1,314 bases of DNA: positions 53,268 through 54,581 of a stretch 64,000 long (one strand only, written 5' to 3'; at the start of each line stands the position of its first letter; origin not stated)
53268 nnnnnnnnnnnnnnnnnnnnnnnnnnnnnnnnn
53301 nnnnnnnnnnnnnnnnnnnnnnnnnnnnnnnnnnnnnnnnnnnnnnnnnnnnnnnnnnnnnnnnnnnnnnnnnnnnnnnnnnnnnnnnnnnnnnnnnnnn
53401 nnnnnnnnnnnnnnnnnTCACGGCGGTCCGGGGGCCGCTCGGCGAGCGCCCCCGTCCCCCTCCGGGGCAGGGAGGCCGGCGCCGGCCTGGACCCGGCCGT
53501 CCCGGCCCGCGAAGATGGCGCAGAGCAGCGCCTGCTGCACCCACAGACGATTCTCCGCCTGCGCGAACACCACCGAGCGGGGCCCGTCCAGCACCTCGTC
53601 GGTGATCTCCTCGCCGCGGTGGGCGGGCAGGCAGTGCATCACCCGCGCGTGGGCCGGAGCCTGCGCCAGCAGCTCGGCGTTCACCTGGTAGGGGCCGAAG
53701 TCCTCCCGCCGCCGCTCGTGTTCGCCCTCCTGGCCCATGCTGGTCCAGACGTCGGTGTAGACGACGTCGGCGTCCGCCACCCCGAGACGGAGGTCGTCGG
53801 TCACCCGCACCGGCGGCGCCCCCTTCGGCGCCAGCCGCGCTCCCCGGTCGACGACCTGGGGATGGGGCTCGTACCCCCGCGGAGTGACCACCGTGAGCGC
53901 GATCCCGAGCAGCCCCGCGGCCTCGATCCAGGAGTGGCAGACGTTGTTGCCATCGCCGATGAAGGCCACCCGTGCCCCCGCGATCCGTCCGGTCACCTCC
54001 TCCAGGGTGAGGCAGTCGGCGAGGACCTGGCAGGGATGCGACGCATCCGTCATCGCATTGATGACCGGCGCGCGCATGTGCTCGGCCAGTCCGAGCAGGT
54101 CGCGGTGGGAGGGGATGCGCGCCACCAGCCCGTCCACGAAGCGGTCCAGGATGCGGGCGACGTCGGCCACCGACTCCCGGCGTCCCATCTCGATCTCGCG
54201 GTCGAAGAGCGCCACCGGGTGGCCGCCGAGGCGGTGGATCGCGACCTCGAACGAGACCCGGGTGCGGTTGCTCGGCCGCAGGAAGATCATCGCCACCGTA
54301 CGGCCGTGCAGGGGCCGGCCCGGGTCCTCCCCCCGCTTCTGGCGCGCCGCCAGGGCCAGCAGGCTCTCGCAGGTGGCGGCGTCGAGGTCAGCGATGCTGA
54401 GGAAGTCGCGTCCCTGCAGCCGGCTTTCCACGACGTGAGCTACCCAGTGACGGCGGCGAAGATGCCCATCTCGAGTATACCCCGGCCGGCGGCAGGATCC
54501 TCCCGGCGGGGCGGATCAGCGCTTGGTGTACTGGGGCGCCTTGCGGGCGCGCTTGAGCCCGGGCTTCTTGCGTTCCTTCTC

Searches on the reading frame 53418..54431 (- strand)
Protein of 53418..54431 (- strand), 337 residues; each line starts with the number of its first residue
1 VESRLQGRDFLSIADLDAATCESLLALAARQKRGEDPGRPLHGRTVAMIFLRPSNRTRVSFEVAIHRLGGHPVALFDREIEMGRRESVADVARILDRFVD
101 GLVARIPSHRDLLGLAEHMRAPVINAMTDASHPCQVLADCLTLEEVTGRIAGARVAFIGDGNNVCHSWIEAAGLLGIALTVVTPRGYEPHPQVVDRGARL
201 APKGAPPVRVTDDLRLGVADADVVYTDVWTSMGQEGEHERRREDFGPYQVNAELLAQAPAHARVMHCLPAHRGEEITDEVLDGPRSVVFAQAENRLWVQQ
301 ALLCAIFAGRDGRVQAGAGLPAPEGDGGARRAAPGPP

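Call 30: search_protein_families(library=pfam, proteins=[window:53418-54431:-], max_evalue=0.001)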
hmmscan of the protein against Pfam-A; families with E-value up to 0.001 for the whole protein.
window:53418-54431:- (337 aa): 2 families
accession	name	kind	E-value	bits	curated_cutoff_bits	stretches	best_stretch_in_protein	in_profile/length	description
PF00185.30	OTCace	-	2.5e-55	187.3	29.4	1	152-305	2-156/157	Aspartate/ornithine carbamoyltransferase, Asp/Orn binding domain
PF02729.26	OTCace_N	-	7e-42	143.5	29.9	1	8-145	1-148/148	Aspartate/ornithine carbamoyltransferase, carbamoyl-P binding domain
